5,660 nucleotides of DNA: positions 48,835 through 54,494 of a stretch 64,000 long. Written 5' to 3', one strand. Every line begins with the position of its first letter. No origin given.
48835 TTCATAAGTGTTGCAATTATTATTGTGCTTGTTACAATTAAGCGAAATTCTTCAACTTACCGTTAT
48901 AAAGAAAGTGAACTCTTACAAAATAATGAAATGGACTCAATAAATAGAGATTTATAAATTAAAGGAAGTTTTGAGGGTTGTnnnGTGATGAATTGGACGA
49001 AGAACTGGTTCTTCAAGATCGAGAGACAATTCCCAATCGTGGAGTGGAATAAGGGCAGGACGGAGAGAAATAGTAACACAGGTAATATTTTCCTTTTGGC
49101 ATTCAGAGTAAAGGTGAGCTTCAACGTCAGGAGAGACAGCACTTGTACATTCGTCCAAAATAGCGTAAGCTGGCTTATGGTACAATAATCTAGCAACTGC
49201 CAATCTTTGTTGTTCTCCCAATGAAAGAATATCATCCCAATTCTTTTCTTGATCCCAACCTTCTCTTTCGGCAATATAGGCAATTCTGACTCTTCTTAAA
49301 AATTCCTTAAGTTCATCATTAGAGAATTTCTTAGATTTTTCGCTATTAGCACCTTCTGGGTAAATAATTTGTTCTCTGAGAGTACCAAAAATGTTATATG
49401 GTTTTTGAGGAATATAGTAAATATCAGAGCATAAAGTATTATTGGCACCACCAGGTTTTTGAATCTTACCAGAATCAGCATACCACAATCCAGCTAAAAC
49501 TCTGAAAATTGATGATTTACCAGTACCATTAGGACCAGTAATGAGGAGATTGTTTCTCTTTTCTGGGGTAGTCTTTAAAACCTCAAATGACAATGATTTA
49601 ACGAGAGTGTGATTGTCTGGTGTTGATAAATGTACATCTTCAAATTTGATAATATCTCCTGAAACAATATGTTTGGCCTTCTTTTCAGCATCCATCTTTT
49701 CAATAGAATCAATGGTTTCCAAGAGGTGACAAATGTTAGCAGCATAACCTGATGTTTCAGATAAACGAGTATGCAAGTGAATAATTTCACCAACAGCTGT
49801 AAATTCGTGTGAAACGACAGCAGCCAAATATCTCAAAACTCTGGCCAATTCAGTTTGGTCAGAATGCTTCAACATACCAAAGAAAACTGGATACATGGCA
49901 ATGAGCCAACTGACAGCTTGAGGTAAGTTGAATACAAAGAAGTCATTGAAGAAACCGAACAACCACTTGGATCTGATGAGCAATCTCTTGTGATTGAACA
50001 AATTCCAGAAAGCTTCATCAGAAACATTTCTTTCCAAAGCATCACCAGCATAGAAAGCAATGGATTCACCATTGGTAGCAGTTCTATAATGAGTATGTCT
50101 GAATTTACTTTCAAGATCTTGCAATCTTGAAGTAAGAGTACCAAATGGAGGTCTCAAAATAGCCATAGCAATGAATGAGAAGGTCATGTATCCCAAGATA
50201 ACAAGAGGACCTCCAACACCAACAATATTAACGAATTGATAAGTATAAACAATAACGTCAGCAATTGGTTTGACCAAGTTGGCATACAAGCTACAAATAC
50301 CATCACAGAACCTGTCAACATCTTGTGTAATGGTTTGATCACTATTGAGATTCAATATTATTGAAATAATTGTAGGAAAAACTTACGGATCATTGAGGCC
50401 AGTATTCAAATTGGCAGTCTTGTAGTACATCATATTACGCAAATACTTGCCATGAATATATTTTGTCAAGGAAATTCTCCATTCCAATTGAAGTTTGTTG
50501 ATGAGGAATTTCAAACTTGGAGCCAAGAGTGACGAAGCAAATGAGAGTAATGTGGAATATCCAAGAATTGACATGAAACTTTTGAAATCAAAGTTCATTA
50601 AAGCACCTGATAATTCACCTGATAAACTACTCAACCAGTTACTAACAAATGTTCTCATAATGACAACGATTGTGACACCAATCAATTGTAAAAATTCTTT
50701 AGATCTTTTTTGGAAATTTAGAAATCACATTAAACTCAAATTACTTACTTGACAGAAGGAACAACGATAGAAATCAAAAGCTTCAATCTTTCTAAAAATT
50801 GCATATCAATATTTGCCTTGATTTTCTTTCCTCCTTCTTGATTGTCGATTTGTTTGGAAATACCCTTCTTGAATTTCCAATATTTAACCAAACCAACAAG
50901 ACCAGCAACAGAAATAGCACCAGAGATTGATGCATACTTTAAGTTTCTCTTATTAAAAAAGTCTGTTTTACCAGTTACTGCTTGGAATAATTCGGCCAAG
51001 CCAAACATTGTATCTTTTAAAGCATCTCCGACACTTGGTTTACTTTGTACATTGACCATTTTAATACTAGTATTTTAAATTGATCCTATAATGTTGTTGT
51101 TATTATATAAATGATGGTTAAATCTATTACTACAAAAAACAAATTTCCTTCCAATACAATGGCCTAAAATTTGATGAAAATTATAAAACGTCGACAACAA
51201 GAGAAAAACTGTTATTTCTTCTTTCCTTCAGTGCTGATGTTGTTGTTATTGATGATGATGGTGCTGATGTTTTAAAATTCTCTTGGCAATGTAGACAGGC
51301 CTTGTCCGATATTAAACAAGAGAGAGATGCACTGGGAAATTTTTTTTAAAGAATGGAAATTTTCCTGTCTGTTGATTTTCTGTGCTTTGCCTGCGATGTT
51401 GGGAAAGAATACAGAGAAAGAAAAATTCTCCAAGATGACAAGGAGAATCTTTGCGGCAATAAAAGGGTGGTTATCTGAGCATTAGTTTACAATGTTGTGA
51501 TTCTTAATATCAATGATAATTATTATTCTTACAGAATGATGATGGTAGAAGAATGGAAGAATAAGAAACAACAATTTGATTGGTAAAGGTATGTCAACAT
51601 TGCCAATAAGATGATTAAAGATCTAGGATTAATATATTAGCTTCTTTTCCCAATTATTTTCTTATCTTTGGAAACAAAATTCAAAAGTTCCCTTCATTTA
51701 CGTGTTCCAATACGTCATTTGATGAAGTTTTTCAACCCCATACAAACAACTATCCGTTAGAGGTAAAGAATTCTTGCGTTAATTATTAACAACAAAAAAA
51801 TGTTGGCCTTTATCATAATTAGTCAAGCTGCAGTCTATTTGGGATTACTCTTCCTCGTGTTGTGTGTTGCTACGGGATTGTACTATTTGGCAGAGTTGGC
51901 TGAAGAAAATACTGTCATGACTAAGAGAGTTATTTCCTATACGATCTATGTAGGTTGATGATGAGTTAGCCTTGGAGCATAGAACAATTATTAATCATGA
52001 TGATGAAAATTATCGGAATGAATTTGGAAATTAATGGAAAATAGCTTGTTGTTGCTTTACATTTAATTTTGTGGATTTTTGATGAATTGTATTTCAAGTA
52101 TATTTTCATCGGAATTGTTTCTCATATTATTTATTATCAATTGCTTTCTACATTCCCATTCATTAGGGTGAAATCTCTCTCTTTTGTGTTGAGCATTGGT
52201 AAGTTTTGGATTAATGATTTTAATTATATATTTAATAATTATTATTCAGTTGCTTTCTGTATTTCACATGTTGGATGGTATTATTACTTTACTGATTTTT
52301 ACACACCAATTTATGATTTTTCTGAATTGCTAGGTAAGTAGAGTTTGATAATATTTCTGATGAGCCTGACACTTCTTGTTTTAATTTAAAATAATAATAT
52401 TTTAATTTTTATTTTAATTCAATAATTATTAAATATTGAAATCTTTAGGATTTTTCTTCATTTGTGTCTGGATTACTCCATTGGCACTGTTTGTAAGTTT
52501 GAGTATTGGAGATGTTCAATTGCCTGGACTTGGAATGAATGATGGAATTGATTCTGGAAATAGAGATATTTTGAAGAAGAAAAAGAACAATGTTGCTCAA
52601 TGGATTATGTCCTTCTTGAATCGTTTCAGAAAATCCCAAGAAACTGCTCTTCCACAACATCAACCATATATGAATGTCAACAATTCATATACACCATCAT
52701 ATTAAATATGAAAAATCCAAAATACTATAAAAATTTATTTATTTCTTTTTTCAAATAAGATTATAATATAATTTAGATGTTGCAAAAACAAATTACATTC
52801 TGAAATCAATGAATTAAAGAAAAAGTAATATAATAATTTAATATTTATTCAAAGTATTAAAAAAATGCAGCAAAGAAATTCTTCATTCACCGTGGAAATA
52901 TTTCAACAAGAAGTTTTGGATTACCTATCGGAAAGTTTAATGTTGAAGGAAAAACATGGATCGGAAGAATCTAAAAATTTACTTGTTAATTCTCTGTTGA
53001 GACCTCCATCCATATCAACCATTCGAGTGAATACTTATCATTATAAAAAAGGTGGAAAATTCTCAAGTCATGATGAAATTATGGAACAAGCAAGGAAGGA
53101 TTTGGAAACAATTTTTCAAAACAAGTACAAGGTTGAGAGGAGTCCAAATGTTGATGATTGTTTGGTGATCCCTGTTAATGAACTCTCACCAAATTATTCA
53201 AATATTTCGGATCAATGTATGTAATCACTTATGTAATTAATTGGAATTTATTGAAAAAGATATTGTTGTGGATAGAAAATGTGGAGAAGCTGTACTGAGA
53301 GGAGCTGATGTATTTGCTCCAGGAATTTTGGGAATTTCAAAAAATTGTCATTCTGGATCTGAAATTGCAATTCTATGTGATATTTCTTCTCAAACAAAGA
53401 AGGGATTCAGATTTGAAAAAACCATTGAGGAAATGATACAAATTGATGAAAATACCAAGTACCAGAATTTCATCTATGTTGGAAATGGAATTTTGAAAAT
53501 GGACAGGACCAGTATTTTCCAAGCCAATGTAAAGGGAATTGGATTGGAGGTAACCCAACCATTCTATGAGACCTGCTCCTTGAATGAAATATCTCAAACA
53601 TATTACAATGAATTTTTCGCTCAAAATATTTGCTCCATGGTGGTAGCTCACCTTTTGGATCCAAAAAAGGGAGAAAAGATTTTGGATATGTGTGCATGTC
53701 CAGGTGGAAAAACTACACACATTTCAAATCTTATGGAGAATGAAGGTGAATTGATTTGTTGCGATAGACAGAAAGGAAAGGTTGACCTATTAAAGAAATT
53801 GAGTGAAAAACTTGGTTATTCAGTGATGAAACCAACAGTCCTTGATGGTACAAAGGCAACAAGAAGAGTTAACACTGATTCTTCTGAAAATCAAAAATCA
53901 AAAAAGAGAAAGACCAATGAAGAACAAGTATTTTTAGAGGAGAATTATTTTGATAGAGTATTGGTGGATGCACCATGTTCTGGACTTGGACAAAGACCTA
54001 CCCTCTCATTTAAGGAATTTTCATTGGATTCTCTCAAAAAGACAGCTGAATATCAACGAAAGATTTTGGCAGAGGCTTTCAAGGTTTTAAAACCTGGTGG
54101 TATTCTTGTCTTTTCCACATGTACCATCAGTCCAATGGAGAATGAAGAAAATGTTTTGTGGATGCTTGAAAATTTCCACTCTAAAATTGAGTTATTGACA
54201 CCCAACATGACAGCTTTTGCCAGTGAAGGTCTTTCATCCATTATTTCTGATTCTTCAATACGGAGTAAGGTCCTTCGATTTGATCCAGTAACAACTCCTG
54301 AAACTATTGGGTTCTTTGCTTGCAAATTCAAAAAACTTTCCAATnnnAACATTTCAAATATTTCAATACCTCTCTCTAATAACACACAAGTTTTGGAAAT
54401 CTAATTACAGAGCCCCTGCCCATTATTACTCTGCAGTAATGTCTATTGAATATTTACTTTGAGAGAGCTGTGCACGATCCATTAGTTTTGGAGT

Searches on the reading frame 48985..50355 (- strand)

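Call 87: search_protein_families(library=pfam, proteins=[window:48985-50355:-], max_evalue=0.001)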
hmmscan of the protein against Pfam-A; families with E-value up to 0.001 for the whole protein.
window:48985-50355:- (457 aa): 3 families
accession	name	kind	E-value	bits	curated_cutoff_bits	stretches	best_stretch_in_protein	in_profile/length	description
PF06472.20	ABC_membrane_2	-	3.9e-43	148.2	24.4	1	4-158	115-269/269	ABC transporter transmembrane region 2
PF00005.33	ABC_tran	-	8.9e-17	62.4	25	1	265-405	9-137/137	ABC transporter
PF13476.12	AAA_23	-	0.00024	22.2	27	1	268-312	20-63/201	AAA domain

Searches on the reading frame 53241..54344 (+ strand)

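Call 87: search_protein_families(library=pfam, proteins=[window:53241-54344:+], max_evalue=0.001)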
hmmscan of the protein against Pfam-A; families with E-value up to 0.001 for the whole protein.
window:53241-54344:+ (368 aa): 5 families
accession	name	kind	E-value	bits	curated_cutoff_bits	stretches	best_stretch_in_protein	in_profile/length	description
PF01189.24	Methyltr_RsmB-F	-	3.2e-36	125.3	27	1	137-363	2-198/199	16S rRNA methyltransferase RsmB/F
PF01472.26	PUA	-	1.9e-07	31.4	24.8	1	7-45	2-40/74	PUA domain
PF13847.12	Methyltransf_31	-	2.7e-07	30.8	27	1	142-304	2-127/145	Methyltransferase domain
PF01209.24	Ubie_methyltran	-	1.4e-05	25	20.1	0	135-186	39-90/233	ubiE/COQ5 methyltransferase family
PF01728.25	FtsJ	-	2.2e-05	24.9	24.1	1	139-324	19-167/181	FtsJ-like methyltransferase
